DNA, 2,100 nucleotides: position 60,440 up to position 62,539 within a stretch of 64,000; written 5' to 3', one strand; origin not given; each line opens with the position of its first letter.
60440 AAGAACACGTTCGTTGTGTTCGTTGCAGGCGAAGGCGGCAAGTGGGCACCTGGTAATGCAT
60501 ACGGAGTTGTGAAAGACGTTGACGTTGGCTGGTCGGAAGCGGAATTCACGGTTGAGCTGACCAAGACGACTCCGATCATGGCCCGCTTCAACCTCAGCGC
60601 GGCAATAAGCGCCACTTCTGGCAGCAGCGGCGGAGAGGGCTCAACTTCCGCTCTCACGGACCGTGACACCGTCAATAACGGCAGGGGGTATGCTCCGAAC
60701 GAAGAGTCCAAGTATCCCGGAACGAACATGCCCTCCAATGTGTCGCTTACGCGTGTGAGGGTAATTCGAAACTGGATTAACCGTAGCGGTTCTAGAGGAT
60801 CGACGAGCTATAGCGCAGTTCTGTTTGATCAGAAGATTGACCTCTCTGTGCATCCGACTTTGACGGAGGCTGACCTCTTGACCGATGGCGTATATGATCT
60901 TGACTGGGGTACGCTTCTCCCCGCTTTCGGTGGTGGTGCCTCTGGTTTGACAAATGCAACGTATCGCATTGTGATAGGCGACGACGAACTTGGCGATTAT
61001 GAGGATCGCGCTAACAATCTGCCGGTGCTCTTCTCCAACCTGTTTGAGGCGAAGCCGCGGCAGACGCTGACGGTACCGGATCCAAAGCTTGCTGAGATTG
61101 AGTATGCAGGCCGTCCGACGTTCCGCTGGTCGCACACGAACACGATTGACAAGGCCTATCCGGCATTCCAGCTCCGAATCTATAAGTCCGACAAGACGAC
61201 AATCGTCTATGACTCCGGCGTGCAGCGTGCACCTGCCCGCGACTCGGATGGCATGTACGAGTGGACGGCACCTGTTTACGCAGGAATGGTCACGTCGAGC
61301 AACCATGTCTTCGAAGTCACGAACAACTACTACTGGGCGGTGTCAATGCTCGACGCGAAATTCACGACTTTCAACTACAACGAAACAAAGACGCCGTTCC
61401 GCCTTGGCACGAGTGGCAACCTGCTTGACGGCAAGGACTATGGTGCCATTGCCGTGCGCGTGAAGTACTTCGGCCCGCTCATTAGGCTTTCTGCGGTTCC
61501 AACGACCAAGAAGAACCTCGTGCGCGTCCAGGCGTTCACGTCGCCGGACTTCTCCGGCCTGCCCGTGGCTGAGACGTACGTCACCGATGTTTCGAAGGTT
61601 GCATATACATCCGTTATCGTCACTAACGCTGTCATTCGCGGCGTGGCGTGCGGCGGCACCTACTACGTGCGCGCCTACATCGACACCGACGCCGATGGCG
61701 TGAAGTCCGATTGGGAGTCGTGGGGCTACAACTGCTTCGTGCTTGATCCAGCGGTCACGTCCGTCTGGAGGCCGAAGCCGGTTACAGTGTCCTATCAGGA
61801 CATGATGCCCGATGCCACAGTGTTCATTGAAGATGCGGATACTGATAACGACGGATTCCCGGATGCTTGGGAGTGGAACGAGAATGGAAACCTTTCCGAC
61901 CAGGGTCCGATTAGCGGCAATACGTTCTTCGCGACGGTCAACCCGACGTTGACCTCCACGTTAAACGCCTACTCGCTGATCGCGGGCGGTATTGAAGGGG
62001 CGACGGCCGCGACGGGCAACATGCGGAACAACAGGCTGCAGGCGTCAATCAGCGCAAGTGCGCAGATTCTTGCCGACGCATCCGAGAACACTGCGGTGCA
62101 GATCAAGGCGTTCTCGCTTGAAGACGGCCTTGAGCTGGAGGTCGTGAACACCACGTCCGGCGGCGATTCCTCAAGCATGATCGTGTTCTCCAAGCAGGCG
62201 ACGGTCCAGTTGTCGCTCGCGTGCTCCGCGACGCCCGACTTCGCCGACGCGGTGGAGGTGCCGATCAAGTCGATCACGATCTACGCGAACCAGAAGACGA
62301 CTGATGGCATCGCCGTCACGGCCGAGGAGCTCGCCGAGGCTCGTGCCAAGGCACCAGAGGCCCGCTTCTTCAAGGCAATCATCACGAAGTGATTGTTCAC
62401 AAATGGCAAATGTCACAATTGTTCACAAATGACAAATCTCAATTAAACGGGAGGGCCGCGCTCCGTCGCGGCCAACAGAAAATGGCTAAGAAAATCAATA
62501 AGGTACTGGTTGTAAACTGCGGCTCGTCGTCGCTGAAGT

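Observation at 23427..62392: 39-kb four-gene locus: C10 peptidase, 2742-aa InlB-repeat protein, small lipoprotein, 8777-aa megaprotein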

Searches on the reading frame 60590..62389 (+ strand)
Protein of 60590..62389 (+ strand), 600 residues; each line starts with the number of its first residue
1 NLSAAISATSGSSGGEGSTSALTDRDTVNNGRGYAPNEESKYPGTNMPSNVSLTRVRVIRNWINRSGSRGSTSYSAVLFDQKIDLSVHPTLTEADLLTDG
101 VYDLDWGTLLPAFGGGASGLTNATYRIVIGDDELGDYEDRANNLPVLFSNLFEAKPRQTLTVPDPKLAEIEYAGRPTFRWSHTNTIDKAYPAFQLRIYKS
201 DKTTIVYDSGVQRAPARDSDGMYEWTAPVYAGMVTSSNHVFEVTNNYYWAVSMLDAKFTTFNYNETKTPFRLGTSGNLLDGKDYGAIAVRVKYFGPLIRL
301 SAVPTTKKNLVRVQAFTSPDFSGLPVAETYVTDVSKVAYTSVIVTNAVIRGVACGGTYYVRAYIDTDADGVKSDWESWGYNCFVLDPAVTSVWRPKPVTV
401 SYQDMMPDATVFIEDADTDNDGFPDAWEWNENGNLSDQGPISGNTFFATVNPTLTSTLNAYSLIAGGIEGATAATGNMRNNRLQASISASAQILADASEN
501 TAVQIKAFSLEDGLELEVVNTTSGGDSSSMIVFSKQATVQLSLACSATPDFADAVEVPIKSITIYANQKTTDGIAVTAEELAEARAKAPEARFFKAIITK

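Call 63: search_protein_families(library=pfam, proteins=[window:60590-62389:+], max_evalue=1)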
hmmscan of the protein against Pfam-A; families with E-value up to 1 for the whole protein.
window:60590-62389:+ (600 aa): 2 families
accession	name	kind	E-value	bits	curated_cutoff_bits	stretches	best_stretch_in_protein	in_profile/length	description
PF03495.19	Binary_toxB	-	0.0043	17.7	25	0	365-389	2-28/78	Clostridial binary toxin B/anthrax toxin PA Ca-binding domain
PF18884.5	TSP3_bac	-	0.017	15.4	25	1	417-428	1-12/22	Bacterial TSP3 repeat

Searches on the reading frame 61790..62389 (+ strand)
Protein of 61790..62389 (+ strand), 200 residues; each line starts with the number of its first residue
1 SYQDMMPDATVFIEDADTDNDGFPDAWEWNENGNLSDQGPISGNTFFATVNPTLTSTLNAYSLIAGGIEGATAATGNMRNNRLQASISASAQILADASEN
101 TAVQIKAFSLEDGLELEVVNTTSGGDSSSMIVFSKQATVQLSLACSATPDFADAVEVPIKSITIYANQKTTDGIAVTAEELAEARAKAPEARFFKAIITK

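Call 31: find_homologous_proteins(query=window:61790-62389:+, max_evalue=0.01)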
Query window:61790-62389:+ (200 aa): 11 proteins with E <= 0.01 among 293 candidates.
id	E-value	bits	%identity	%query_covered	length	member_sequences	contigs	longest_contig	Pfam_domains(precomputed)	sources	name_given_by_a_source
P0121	2.9e-62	228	61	100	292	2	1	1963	-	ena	-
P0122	4.8e-53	198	61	85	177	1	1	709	-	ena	-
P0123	1.4e-51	193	54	99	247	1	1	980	-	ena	-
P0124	6.7e-51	191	55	99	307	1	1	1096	-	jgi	jgi:hypothetical protein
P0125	2.5e-49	186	53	99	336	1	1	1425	-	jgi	jgi:hypothetical protein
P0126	1.0e-47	181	54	97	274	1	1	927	-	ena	-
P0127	7.3e-45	171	47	97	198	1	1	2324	-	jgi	jgi:hypothetical protein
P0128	2.3e-40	157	58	76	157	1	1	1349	-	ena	-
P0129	2.7e-35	140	64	59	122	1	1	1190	-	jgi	jgi:hypothetical protein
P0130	7.9e-26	109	57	58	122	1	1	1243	-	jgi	jgi:hypothetical protein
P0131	1.7e-22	98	81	30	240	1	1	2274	-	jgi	jgi:hypothetical protein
